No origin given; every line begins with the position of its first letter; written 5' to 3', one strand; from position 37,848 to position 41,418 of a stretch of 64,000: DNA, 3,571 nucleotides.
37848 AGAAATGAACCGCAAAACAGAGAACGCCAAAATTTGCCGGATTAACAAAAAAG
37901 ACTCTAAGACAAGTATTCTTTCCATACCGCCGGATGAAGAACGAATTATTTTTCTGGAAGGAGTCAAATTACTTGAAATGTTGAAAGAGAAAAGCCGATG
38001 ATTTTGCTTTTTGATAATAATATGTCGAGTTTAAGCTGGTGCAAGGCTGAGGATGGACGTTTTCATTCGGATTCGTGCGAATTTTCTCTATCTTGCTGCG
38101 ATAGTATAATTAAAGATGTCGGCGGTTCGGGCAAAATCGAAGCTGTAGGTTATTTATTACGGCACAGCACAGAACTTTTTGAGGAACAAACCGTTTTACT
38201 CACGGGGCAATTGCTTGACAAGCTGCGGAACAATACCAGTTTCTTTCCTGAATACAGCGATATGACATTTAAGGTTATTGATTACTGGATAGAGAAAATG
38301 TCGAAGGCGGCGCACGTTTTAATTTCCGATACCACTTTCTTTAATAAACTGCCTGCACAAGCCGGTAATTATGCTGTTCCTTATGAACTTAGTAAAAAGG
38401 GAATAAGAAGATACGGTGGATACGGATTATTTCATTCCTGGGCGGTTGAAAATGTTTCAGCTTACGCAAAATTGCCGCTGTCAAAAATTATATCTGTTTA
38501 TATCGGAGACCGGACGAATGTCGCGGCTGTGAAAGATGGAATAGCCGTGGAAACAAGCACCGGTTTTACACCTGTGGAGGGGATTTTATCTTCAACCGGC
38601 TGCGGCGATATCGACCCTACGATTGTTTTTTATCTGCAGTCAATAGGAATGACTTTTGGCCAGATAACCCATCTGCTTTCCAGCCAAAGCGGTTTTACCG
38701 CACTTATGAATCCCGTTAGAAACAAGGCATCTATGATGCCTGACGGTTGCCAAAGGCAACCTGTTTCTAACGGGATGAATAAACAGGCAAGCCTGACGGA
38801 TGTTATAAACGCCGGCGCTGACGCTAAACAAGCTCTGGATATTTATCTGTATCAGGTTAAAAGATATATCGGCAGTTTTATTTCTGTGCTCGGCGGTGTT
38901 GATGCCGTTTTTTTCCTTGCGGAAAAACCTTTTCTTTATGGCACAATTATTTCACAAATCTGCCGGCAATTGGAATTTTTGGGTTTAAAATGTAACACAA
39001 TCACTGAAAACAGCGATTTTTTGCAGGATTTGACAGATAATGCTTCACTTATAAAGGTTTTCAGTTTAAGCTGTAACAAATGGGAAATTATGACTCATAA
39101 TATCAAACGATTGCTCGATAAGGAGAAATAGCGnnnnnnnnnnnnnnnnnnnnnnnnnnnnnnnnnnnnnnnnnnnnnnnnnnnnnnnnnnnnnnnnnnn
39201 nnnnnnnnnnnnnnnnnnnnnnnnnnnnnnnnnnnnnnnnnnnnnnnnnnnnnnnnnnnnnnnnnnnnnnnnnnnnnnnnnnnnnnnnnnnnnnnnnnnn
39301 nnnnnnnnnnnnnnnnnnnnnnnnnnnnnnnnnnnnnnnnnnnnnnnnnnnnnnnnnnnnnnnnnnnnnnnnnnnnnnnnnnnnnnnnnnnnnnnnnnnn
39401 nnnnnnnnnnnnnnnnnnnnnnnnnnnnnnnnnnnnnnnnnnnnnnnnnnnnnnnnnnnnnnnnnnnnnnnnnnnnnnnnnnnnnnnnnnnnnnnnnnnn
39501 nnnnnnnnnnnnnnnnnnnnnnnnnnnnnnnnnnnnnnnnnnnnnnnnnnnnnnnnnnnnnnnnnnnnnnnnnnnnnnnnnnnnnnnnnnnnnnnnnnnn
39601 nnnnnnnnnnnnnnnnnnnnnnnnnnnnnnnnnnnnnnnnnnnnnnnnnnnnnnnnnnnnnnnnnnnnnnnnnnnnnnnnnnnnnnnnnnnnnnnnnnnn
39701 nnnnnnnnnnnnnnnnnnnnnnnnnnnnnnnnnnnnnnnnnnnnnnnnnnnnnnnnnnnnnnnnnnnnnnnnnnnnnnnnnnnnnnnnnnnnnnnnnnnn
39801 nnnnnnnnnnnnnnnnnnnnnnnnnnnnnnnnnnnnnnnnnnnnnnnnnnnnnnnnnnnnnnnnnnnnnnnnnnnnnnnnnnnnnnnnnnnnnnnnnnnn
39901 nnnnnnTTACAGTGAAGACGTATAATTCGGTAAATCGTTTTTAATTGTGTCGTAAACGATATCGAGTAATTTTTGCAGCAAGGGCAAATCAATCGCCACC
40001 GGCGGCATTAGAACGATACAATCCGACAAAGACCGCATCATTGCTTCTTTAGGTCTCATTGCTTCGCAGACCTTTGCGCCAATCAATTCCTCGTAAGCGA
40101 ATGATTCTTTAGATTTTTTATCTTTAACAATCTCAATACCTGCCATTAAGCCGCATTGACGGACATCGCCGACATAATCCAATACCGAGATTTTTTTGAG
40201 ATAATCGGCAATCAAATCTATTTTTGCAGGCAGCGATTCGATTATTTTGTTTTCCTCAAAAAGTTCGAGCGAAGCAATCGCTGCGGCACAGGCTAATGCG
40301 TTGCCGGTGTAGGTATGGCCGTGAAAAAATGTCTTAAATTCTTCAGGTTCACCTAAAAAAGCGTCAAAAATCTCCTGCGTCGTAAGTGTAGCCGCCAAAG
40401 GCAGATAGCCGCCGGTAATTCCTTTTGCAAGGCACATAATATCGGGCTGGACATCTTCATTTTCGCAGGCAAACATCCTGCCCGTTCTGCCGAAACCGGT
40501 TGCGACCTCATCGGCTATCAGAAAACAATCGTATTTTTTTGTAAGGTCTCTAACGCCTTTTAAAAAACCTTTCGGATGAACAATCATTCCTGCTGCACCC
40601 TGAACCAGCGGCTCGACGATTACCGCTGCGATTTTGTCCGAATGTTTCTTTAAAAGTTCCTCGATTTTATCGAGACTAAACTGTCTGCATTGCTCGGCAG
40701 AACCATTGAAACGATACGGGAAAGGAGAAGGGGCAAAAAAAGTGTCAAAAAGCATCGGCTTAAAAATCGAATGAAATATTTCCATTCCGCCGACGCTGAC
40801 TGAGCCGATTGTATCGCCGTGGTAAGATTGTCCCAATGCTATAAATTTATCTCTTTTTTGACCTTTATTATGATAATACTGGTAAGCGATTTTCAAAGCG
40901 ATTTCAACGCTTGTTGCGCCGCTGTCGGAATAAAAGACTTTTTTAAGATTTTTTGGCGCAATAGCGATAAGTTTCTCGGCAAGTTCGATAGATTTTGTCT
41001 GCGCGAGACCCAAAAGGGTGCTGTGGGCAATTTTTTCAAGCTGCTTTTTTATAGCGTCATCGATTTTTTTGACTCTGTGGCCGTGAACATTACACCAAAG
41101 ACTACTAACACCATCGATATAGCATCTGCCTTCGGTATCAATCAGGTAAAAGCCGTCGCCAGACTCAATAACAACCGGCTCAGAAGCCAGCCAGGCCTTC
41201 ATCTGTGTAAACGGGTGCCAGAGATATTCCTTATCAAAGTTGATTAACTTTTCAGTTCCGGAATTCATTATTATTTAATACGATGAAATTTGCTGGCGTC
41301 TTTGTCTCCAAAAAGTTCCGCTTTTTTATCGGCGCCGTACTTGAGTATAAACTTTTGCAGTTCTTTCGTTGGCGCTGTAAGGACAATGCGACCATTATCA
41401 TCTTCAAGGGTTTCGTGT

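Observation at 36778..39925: Operon of ackA, a catalytically degenerate ackA paralog and a degenerate FolE2-like gene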

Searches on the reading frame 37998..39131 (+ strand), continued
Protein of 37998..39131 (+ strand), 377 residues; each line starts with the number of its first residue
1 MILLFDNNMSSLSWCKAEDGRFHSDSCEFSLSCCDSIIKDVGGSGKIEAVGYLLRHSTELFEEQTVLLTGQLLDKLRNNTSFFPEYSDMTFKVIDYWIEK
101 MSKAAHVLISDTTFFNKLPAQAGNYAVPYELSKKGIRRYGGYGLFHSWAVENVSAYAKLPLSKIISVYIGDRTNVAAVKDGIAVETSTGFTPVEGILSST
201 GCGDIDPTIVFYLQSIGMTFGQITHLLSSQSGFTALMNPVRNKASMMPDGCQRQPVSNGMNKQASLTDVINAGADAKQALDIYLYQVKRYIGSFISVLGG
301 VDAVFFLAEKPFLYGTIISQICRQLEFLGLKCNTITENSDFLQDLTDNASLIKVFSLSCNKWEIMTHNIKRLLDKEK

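Call 59: predict_structure(alignment_id=A2)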
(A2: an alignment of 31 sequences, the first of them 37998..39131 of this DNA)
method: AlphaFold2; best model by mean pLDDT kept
length: 377 residues; sequences in the alignment: 31
mean_pLDDT: 86.8   pTM: 0.87
mean pLDDT of the five models: 86.8, 85.0, 84.5, 83.2, 79.0
residues with pLDDT >= 90: 212; 70-90: 132; 50-70: 19; < 50: 14
segments of 3 or more residues with pLDDT < 50: 250-260
pLDDT, mean of each block of 10 residues (from residue 1): 89 94 93 91 90 81 90 83 77 93 95 91 86 82 94 91 96 94 90 79 76 83 75 77 51 41 83 89 94 97 97 95 95 88 96 96 97 89
secondary structure, 60 per line:
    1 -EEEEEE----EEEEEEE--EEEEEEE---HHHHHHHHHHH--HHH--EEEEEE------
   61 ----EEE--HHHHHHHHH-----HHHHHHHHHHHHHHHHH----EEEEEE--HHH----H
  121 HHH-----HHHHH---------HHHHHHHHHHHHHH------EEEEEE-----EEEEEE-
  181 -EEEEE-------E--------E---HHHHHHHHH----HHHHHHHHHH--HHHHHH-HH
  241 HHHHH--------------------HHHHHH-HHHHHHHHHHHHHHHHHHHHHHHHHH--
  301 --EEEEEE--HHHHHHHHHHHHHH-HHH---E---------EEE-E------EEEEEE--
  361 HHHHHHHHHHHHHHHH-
elements in order: E2-7 E12-18 E21-27 H31-41 E49-54 E65-67 H70-78 H84-100 E105-110 H120-123 H129-133 H143-156 E163-168 E174-179 E182-186 H207-215 H220-229 H232-237 H239-245 H266-271 H273-298 E303-308 H311-324 E342-344 E353-358 H361-376

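Call 68: search_protein_families(library=padloc, proteins=[window:37998-39131:+], max_evalue=0.01)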
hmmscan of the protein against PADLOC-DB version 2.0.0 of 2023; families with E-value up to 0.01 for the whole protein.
window:37998-39131:+ (377 aa): 0 families

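Call 70: fold_search(model_id=the predicted structure, library=pdb)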
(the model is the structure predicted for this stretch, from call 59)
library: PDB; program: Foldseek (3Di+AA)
matches with E <= 10: 805; with E <= 0.001: 160
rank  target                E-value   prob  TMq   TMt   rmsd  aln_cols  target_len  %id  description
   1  2iir_A                1.3e-26  1.00  0.75  0.71   5.1       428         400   24  Acetate kinase from a hypothermophile Thermotoga maritima (released 2007-09-11)
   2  4iz9                  1.5e-26  1.00  0.78  0.77   4.0       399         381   23  Crystal structure of an acetate kinase from Mycobacterium avium bound to an unknown acid-ApCpp conjugate and manganese (released 2013-02-20)
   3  4ijn_A                1.6e-26  1.00  0.73  0.73   5.4       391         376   24  Crystal structure of an acetate kinase from Mycobacterium smegmatis bound to AMP and sulfate (released 2013-01-16)
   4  4ijn_B                3.0e-26  1.00  0.73  0.73   4.6       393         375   24  Crystal structure of an acetate kinase from Mycobacterium smegmatis bound to AMP and sulfate (released 2013-01-16)
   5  3r9p_B                3.6e-26  1.00  0.77  0.76   4.4       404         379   23  Crystal structure of AckA from Mycobacterium paratuberculosis ATCC BAA-968 / K-10 (released 2011-05-04)
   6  6ioy_C                4.1e-26  1.00  0.71  0.67   5.6       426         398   22  Crystal structure of Porphyromonas gingivalis acetate kinase (released 2019-04-24)
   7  7fj9_B                4.3e-26  1.00  0.74  0.77   5.1       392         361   23  KpAckA (PduW) with AMPPNP complex structure (released 2022-08-10)
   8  4dq8_A                4.9e-26  1.00  0.75  0.76   5.7       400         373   24  Crystal structure of acetate kinase AckA from Mycobacterium marinum (released 2012-02-22)
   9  9a4d_A                5.5e-26  1.00  0.75  0.72   5.2       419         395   21  Integrative model of ACKA-BCP by crosslinking MS and deep learning (released 2024-09-18)
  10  6ioy_B                6.2e-26  1.00  0.76  0.71   5.2       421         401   22  Crystal structure of Porphyromonas gingivalis acetate kinase (released 2019-04-24)
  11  3p4i_A                6.6e-26  1.00  0.76  0.76   4.3       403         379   23  Crystal structure of acetate kinase from Mycobacterium avium (released 2010-11-10)
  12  6ioy_A                8.0e-26  1.00  0.75  0.72   5.1       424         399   21  Crystal structure of Porphyromonas gingivalis acetate kinase (released 2019-04-24)
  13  1g99_A                9.0e-26  1.00  0.72  0.69   5.4       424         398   25  AN ANCIENT ENZYME: ACETATE KINASE FROM METHANOSARCINA THERMOPHILA (released 2000-12-27)
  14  3r9p_A                1.1e-25  1.00  0.78  0.77   4.6       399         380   24  Crystal structure of AckA from Mycobacterium paratuberculosis ATCC BAA-968 / K-10 (released 2011-05-04)
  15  7fj7_B                1.4e-25  1.00  0.72  0.70   5.7       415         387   23  KpAckA (PduW) native structure (released 2022-08-10)
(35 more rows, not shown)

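Call 80: find_encoding_contigs(protein=P0231, flank=5000, max_places=1)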
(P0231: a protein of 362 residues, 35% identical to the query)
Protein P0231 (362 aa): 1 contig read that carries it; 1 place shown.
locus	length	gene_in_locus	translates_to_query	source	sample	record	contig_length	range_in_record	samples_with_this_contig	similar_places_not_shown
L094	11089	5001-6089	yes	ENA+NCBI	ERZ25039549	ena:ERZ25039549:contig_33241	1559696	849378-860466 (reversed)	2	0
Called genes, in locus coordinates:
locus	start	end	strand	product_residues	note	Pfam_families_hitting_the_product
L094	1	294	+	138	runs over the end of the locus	-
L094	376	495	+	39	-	-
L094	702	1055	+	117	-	PF13513:HEAT_EZ (faint), PF02985:HEAT (faint), PF13646:HEAT_2, PF03130:HEAT_PBS (weak)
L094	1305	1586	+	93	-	-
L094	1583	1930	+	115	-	PF00702:Hydrolase, PF13419:HAD_2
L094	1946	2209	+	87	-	-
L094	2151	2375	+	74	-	-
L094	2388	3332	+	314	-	-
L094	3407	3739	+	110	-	-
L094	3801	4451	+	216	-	PF00871:Acetate_kinase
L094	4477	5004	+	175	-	PF00871:Acetate_kinase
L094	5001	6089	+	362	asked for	PF00871:Acetate_kinase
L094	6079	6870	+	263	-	PF02649:GCHY-1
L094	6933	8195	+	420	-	PF00871:Acetate_kinase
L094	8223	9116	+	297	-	PF03631:Virul_fac_BrkB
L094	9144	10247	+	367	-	PF09364:XFP_N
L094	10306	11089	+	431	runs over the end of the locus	PF03894:XFP, PF09363:XFP_C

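Call 81: find_encoding_contigs(protein=P0240, flank=5000, max_places=1)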
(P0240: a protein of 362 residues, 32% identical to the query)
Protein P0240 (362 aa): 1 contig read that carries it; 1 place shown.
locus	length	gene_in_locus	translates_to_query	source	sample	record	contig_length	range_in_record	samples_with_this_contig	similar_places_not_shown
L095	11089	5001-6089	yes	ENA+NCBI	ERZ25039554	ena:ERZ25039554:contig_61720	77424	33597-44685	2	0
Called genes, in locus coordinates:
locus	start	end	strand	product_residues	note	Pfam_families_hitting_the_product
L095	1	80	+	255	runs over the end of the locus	PF02129:Peptidase_S15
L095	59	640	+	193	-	-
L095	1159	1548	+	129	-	PF01648:ACPS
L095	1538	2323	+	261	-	PF01515:PTA_PTB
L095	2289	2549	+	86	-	PF01515:PTA_PTB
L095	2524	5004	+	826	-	PF00871:Acetate_kinase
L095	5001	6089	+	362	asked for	PF00871:Acetate_kinase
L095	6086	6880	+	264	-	PF02649:GCHY-1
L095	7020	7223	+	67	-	PF14512:TM1586_NiRdase (faint), PF00881:Nitroreductase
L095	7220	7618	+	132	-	PF00881:Nitroreductase (weak)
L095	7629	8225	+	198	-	PF00881:Nitroreductase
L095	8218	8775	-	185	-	PF06197:DUF998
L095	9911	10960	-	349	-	PF12704:MacB_PCD, PF02687:FtsX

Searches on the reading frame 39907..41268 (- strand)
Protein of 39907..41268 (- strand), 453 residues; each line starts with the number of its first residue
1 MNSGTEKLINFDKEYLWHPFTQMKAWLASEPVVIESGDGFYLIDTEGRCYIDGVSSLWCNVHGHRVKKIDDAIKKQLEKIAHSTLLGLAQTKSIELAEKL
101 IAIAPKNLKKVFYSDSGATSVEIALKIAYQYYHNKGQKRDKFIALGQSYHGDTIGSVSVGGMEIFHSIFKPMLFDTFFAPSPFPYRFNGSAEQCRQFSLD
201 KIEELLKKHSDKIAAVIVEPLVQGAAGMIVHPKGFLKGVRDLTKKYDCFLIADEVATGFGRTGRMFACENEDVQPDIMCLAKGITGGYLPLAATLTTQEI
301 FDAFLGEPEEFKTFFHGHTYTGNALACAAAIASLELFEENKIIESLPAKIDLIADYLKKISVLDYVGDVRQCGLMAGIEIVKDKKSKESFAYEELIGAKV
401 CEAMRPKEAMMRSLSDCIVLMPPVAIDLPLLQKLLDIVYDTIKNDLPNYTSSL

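Call 78: search_protein_families(library=ncbifam, proteins=[window:39907-41268:-], max_evalue=0.00001)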
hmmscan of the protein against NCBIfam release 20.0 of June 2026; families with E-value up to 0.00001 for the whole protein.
window:39907-41268:- (453 aa): 69 families (the best 25 are shown)
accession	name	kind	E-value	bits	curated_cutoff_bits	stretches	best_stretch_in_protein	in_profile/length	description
TIGR00508.1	bioA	equivalog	6.3e-162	538.9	405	1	16-442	1-418/419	adenosylmethionine--8-amino-7-oxononanoate transaminase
NF004624.0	PRK05964.1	equivalog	4.1e-139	463.8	494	1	6-443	4-423/427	adenosylmethionine--8-amino-7-oxononanoate transaminase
NF005443.0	PRK07030.1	equivalog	1.6e-131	439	729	1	6-442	5-444/451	adenosylmethionine--8-amino-7-oxononanoate transaminase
NF005683.0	PRK07481.1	subfamily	8.5e-110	367.8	575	1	9-440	7-445/453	hypothetical protein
NF005940.0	PRK07986.1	equivalog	2e-107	359.4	625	1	7-444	4-423/429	adenosylmethionine--8-amino-7-oxononanoate transaminase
NF005102.0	PRK06541.1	equivalog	2.3e-102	342.9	574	1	6-442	10-453/460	aspartate aminotransferase family protein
NF005682.0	PRK07480.1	subfamily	1.1e-98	331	510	1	4-443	9-450/459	aminotransferase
NF004767.0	PRK06105.1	subfamily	2.2e-98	329.8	517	1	6-443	6-448/460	aminotransferase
NF052567.1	OmAmTferAptACaul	equivalog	3.5e-98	329.2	500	1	15-443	4-429/431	omega-aminotransferase AptA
NF005447.0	PRK07036.1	equivalog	1.5e-96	323.9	618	1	3-444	8-454/468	aminotransferase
NF005812.0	PRK07678.1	subfamily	5.4e-93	312.1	488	1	4-405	6-403/451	aminotransferase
NF005685.0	PRK07483.1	equivalog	1.7e-90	304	485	1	29-405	11-390/444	aspartate aminotransferase family protein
NF004426.0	PRK05769.1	equivalog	5.4e-90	302.3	552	1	5-444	17-439/441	acetyl ornithine aminotransferase family protein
NF004625.0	PRK05965.1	subfamily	2.2e-89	300.3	729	1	6-432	4-435/460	hypothetical protein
NF005684.0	PRK07482.1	subfamily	7.9e-87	291.7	687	1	3-444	3-454/464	hypothetical protein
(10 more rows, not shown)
